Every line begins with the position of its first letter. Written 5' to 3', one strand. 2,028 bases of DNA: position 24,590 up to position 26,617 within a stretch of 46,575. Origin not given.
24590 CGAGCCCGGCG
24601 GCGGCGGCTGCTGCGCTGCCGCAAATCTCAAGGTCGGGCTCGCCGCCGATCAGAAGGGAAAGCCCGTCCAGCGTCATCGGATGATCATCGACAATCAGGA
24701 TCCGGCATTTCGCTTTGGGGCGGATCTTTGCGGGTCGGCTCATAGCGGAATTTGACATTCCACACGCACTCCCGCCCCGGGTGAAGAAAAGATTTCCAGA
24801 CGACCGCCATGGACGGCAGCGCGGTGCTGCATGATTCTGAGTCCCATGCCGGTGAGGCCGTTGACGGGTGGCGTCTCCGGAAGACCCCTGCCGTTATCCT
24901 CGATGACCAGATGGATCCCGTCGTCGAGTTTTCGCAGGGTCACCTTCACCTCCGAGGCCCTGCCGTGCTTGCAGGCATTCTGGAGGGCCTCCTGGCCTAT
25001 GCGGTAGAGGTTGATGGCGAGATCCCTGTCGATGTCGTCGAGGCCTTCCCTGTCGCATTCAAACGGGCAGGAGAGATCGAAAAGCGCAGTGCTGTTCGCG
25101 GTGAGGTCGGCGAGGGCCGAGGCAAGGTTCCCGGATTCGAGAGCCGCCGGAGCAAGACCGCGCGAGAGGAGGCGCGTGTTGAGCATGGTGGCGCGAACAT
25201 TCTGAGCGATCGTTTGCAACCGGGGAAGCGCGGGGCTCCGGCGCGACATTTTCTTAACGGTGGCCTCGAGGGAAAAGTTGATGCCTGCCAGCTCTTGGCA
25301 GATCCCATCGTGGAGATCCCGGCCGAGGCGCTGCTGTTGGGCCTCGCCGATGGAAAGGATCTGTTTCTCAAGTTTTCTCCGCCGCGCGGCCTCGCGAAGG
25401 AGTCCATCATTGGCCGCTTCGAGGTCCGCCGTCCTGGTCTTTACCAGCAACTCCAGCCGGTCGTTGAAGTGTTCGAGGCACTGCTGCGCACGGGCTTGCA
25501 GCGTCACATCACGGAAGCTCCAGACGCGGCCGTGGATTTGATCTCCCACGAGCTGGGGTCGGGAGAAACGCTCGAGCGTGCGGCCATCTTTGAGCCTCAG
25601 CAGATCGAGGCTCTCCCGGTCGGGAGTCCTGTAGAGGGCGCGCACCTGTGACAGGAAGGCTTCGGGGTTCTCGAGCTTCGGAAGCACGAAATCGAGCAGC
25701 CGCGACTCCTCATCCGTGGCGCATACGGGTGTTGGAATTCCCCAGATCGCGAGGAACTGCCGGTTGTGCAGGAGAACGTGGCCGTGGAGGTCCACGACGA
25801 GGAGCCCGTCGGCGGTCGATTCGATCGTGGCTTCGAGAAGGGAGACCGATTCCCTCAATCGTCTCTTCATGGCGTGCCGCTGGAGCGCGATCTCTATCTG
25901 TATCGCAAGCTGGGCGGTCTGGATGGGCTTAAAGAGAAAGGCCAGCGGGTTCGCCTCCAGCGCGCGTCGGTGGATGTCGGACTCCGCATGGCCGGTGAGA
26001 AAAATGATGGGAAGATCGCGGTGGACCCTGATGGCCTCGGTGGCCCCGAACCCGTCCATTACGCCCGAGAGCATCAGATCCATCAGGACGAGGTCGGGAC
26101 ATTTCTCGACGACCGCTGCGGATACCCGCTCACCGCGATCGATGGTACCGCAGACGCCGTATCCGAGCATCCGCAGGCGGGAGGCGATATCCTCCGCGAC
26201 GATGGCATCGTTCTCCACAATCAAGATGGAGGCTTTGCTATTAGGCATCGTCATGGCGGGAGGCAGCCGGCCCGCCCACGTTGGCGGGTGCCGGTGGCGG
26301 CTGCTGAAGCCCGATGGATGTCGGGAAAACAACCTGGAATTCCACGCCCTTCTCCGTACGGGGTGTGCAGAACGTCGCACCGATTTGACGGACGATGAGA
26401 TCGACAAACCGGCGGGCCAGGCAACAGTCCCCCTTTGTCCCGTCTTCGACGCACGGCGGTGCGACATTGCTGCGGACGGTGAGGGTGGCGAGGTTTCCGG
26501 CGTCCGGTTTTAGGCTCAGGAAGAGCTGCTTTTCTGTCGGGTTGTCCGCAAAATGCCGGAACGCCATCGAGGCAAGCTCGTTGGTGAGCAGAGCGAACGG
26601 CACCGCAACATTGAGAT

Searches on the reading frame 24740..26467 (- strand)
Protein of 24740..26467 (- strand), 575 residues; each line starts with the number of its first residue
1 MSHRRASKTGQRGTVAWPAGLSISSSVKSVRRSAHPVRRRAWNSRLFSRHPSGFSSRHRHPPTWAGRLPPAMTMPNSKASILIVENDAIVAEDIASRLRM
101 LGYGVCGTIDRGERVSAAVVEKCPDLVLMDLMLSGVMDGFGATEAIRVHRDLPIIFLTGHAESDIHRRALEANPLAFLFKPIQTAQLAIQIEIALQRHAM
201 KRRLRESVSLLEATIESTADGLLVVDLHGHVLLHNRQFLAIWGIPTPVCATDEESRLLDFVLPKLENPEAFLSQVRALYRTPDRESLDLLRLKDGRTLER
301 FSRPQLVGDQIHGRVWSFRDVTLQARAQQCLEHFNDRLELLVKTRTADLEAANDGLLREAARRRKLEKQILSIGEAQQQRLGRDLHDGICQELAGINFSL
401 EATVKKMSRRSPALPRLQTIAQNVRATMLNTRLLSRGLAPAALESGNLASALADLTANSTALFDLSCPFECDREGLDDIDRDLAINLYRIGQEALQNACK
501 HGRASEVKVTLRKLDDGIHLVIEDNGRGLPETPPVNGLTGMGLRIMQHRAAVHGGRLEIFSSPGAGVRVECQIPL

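Call 76: search_protein_families(library=pfam, proteins=[window:24740-26467:-], max_evalue=0.00001)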
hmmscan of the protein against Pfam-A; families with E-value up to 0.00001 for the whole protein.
window:24740-26467:- (575 aa): 3 families
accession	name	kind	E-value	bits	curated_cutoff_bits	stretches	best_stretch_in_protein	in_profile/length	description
PF00072.30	Response_reg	-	5.3e-19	68.9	30.2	1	81-190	1-109/111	Response regulator receiver domain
PF02518.31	HATPase_c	-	9.1e-16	58.7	26.4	1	485-575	4-109/111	Histidine kinase-, DNA gyrase B-, and HSP90-like ATPase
PF07730.19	HisKA_3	-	1.3e-08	35.7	24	1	379-443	3-68/68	Histidine kinase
